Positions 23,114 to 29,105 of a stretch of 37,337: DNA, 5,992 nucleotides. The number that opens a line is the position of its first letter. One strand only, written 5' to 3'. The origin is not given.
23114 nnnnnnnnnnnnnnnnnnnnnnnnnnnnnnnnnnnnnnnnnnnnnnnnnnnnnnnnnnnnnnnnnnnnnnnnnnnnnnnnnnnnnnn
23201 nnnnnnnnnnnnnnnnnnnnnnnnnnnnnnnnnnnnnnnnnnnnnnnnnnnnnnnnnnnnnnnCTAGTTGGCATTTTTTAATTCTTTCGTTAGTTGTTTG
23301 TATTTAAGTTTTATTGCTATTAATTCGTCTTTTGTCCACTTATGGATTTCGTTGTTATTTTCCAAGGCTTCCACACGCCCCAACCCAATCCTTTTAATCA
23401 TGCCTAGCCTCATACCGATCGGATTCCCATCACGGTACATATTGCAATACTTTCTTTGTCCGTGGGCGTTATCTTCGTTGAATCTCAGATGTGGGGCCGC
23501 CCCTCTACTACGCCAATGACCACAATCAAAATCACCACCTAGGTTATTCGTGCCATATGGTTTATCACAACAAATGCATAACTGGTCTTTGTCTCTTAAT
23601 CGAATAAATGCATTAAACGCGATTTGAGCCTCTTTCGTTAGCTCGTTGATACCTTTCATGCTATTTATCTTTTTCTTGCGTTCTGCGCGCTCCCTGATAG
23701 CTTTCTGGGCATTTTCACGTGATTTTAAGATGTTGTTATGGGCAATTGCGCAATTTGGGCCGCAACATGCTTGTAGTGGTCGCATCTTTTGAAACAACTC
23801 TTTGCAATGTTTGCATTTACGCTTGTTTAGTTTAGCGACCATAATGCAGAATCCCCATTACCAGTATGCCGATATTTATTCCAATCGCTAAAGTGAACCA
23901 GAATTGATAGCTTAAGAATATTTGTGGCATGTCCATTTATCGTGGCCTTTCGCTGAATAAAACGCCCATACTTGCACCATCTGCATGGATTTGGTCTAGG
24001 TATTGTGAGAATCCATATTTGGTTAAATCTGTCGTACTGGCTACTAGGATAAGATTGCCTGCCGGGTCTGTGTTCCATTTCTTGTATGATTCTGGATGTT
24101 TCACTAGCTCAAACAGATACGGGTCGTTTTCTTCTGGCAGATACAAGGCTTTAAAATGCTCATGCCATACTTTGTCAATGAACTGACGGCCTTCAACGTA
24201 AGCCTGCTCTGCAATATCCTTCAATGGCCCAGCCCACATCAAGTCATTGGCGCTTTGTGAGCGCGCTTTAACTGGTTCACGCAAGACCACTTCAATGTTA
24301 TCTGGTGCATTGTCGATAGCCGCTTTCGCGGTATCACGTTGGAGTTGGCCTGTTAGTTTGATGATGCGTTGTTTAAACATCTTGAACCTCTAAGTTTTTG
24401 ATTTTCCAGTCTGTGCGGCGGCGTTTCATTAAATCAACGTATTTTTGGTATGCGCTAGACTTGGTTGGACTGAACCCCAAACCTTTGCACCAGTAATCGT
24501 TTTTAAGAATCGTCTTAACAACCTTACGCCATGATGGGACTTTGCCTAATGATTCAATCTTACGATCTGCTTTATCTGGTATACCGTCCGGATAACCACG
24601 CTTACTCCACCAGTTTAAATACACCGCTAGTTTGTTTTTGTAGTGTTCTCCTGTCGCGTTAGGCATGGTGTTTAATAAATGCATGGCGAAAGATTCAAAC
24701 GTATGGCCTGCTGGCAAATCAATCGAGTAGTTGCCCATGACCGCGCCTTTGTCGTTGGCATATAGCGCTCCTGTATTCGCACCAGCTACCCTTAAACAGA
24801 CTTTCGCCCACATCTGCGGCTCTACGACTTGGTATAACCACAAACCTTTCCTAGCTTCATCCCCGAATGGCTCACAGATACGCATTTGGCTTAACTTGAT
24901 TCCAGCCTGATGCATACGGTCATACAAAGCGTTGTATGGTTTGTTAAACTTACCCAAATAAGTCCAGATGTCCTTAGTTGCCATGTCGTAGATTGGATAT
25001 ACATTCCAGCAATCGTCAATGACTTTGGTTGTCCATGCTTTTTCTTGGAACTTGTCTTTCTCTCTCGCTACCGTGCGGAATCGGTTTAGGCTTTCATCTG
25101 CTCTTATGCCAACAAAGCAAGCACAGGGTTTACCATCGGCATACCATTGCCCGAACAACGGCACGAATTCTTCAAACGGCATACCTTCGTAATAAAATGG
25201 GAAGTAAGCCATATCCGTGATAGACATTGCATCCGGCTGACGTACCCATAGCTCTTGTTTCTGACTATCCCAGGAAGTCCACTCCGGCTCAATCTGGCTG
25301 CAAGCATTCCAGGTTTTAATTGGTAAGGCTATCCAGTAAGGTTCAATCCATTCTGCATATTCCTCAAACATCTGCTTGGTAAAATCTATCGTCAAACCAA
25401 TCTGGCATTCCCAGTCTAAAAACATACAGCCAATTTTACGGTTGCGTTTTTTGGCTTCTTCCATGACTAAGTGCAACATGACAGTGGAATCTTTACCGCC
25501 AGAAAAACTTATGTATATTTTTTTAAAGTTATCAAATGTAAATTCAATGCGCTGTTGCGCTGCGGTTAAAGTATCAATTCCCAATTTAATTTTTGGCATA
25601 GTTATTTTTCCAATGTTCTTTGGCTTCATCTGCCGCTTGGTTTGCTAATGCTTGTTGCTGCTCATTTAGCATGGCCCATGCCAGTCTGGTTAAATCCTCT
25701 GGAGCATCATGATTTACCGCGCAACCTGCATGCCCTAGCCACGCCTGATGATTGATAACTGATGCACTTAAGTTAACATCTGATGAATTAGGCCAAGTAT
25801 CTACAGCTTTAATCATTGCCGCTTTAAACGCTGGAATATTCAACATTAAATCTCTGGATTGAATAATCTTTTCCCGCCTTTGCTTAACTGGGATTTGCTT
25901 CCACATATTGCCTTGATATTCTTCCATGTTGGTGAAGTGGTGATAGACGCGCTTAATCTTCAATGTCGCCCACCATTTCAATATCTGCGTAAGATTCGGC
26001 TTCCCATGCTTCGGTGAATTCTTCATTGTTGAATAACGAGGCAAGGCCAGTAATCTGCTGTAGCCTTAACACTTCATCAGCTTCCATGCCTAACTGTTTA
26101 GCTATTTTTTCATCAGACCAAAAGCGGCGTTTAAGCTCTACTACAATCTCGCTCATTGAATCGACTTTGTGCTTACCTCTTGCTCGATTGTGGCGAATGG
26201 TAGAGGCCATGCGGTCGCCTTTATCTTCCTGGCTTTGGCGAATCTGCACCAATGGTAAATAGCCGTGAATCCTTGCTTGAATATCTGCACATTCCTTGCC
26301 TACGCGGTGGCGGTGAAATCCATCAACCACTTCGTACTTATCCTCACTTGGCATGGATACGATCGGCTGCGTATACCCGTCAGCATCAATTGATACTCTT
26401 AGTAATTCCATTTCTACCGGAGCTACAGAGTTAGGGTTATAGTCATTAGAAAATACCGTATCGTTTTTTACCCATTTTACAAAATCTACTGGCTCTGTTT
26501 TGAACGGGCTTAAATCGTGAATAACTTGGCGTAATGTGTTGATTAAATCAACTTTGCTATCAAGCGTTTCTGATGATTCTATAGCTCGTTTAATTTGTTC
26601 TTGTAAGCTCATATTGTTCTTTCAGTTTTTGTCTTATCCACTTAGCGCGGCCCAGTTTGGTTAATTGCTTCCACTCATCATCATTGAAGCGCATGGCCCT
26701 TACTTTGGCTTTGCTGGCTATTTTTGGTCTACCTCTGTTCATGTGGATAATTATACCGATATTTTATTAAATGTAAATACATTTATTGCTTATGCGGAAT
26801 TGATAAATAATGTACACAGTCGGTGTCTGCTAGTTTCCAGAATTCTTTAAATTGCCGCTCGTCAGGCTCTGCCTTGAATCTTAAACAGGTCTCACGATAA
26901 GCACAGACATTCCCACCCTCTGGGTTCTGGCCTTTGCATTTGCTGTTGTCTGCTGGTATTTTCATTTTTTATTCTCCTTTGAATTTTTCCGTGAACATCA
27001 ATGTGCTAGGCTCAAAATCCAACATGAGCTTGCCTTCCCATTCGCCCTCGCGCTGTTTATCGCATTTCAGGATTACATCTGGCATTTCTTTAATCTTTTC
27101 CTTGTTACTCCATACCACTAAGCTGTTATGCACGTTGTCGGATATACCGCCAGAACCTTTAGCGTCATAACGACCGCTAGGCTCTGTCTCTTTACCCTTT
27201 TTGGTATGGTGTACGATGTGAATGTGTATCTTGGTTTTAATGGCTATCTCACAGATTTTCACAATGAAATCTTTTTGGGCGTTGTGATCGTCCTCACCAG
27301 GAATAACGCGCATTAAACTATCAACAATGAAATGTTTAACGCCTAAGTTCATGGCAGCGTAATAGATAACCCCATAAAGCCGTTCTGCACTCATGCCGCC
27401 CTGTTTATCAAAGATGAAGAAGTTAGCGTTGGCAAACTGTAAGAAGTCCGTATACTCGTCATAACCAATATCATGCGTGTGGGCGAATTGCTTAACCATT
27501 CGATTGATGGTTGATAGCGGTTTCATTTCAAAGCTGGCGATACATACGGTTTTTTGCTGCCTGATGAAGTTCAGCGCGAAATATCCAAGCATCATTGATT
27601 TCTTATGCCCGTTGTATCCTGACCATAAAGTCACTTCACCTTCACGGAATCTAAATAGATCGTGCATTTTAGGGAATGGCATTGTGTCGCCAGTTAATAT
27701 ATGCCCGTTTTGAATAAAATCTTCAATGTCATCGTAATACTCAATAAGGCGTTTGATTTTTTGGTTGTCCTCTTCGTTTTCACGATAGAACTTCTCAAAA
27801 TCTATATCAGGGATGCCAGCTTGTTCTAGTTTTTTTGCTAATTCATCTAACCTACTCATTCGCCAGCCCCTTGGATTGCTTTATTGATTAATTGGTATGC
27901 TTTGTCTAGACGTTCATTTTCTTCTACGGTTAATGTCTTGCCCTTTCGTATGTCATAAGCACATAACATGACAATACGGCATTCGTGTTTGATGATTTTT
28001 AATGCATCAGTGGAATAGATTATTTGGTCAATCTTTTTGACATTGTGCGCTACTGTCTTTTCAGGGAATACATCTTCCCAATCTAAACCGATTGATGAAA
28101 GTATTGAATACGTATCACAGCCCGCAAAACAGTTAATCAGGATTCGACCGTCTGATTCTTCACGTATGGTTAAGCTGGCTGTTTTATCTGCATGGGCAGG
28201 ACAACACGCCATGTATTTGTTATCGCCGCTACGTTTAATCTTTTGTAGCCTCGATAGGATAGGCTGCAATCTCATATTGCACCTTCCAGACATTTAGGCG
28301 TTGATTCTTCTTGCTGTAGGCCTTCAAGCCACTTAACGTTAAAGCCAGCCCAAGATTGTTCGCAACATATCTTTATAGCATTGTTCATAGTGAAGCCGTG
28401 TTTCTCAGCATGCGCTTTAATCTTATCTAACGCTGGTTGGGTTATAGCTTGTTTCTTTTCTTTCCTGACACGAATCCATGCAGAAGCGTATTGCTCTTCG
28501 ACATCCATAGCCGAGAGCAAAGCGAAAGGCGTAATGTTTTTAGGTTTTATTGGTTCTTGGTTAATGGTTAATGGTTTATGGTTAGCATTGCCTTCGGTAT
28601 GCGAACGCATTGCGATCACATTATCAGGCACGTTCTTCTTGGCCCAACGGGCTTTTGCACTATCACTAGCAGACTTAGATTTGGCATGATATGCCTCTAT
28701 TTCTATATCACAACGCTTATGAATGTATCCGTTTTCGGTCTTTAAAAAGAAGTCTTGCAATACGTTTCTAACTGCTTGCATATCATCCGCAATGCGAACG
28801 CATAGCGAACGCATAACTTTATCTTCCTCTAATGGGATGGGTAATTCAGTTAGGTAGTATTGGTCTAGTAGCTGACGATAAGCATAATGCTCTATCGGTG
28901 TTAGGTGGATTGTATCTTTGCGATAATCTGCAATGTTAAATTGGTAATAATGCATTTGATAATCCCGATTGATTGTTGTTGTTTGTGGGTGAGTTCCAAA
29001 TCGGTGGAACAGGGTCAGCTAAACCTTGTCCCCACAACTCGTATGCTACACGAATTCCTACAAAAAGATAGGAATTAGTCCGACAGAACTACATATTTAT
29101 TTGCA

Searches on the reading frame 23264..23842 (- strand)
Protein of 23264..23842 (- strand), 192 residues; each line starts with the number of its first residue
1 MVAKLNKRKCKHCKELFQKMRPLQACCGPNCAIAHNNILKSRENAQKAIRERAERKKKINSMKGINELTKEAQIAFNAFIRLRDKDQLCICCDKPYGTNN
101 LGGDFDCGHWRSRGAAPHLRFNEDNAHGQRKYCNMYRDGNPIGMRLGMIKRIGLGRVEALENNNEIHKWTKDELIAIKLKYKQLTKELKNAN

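Call 44: search_protein_families(library=phrogs, proteins=[window:23264-23842:-], max_evalue=0.001)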
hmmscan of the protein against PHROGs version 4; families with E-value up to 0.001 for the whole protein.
window:23264-23842:- (192 aa): 4 families
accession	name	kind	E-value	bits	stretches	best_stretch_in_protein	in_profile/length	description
phrog_171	-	DNA, RNA and nucleotide metabolism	3.8e-67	228.9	1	2-191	33-224/452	NinG/ Rap DNA junction specific endonuclease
phrog_5034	-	DNA, RNA and nucleotide metabolism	3.1e-31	109.4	1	58-191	4-133/138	NinG/ Rap DNA junction specific endonuclease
phrog_12986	-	unknown function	2.1e-29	103.3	1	3-128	2-128/130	-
phrog_4916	-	unknown function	1.9e-13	51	1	129-191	4-66/71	-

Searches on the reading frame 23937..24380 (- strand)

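Call 44: search_protein_families(library=phrogs, proteins=[window:23937-24380:-], max_evalue=0.001)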
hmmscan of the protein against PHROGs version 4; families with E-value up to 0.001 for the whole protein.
window:23937-24380:- (147 aa): 1 family
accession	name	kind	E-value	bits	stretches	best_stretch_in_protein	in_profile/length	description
phrog_72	-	DNA, RNA and nucleotide metabolism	5.2e-18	66.7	1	24-145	36-145/161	NinB/ Orf homologous recombination mediator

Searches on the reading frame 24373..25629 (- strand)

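Call 44: search_protein_families(library=phrogs, proteins=[window:24373-25629:-], max_evalue=0.001)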
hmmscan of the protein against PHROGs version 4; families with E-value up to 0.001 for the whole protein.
window:24373-25629:- (418 aa): 3 families
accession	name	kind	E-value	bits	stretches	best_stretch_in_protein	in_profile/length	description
phrog_2302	-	moron, auxiliary metabolic gene and host takeover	9.5e-89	299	1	13-395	5-370/381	phosphoadenosine phosphosulfate reductase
phrog_15645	-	unknown function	8.8e-72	242.1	1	210-410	1-201/202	-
phrog_424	-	moron, auxiliary metabolic gene and host takeover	6.1e-19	69.3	1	27-238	152-328/460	phosphoadenosine phosphosulfate reductase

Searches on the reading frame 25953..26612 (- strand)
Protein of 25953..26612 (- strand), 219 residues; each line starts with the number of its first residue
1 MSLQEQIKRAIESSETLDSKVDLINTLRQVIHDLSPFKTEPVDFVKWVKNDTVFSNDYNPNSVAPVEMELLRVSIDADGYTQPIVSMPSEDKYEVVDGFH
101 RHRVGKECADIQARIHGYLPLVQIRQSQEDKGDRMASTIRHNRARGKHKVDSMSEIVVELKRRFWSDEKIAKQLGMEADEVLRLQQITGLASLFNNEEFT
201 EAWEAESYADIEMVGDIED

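Call 44: search_protein_families(library=phrogs, proteins=[window:25953-26612:-], max_evalue=0.001)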
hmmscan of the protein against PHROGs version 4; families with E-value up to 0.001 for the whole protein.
window:25953-26612:- (219 aa): 5 families
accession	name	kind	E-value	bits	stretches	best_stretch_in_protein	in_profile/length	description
phrog_2159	-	DNA, RNA and nucleotide metabolism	2e-68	232.4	1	30-208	46-228/365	ParB-like partition protein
phrog_26387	-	DNA, RNA and nucleotide metabolism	9.9e-11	42.5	1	51-180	16-140/252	ParB-like partition nuclease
phrog_1033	-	DNA, RNA and nucleotide metabolism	9.9e-08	33.1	1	56-181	45-169/334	ParB-like partition protein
phrog_498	-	other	2.3e-05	24.1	1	45-186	35-165/633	DNA methyltransferase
phrog_4715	-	DNA, RNA and nucleotide metabolism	0.00019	20.9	1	45-103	147-207/630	ParB-like partition protein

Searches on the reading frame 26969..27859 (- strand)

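Call 44: search_protein_families(library=phrogs, proteins=[window:26969-27859:-], max_evalue=0.001)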
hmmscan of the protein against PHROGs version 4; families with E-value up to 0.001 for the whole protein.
window:26969-27859:- (296 aa): 7 families
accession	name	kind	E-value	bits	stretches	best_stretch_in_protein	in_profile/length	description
phrog_5482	-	unknown function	4.9e-48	164.6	1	42-284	15-291/341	-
phrog_239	-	DNA, RNA and nucleotide metabolism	5.3e-43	149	1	40-292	325-599/801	DNA primase/helicase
phrog_19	-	DNA, RNA and nucleotide metabolism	1.3e-15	58.4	1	15-290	287-579/621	DnaB-like replicative helicase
phrog_243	-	DNA, RNA and nucleotide metabolism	1.5e-12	48.1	1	65-291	25-267/273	DnaB-like replicative helicase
phrog_3123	-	unknown function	1.4e-05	24.9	1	158-240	446-527/583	-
phrog_18375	-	DNA, RNA and nucleotide metabolism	1.4e-05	24.6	1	27-124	329-426/644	DNA primase/helicase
phrog_906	-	DNA, RNA and nucleotide metabolism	2.3e-05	24.3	1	167-273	618-728/872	DNA polymerase/primase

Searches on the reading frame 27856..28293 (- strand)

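Call 43: search_protein_families(library=phrogs, proteins=[window:27856-28293:-], max_evalue=0.001)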
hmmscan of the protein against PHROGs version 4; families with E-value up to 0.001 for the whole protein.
window:27856-28293:- (145 aa): 5 families
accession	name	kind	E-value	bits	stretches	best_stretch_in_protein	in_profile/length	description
phrog_6088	-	DNA, RNA and nucleotide metabolism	5.9e-15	55.7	1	7-86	2-81/772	DNA primase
phrog_6444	-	DNA, RNA and nucleotide metabolism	3.9e-05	23.7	1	14-56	24-62/577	DNA primase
phrog_47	-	DNA, RNA and nucleotide metabolism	6.7e-05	22.6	1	9-61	31-84/947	DNA primase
phrog_18097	-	DNA, RNA and nucleotide metabolism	0.00075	20.1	0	8-60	15-62/199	DNA primase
phrog_360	-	DNA, RNA and nucleotide metabolism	0.00076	20.6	0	17-66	16-69/133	DNA primase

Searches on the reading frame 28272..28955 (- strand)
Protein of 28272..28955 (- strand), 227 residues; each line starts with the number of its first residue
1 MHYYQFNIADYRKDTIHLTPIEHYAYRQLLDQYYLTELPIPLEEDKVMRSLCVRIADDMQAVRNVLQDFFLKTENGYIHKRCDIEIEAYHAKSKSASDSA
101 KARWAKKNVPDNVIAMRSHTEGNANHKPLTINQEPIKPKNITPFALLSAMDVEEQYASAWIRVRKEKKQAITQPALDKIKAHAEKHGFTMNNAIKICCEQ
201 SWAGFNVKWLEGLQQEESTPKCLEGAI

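Call 43: search_protein_families(library=phrogs, proteins=[window:28272-28955:-], max_evalue=0.001)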
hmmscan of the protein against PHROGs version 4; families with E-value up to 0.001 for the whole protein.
window:28272-28955:- (227 aa): 9 families
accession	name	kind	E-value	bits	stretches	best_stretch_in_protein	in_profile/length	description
phrog_6451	-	DNA, RNA and nucleotide metabolism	3e-39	136.4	1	1-220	1-248/272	primosomal protein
phrog_12767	-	unknown function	3.1e-38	133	1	1-107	1-108/324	-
phrog_21472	-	unknown function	1.8e-33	117.4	1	1-130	4-132/299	-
phrog_4118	-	DNA, RNA and nucleotide metabolism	3.6e-31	109.8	1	1-108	1-108/315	primosomal protein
phrog_9327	-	DNA, RNA and nucleotide metabolism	5.3e-30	106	1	1-146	4-170/276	primosomal protein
phrog_3992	-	DNA, RNA and nucleotide metabolism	9.2e-26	92.2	1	1-170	5-167/345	primosomal protein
phrog_6950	-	unknown function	8.7e-23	82.1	1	1-121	1-122/415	-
phrog_678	-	DNA, RNA and nucleotide metabolism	1e-12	49.3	1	85-218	148-292/346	replication initiation O-like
phrog_12556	-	DNA, RNA and nucleotide metabolism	0.00011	22.9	1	149-216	239-308/347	replication initiation protein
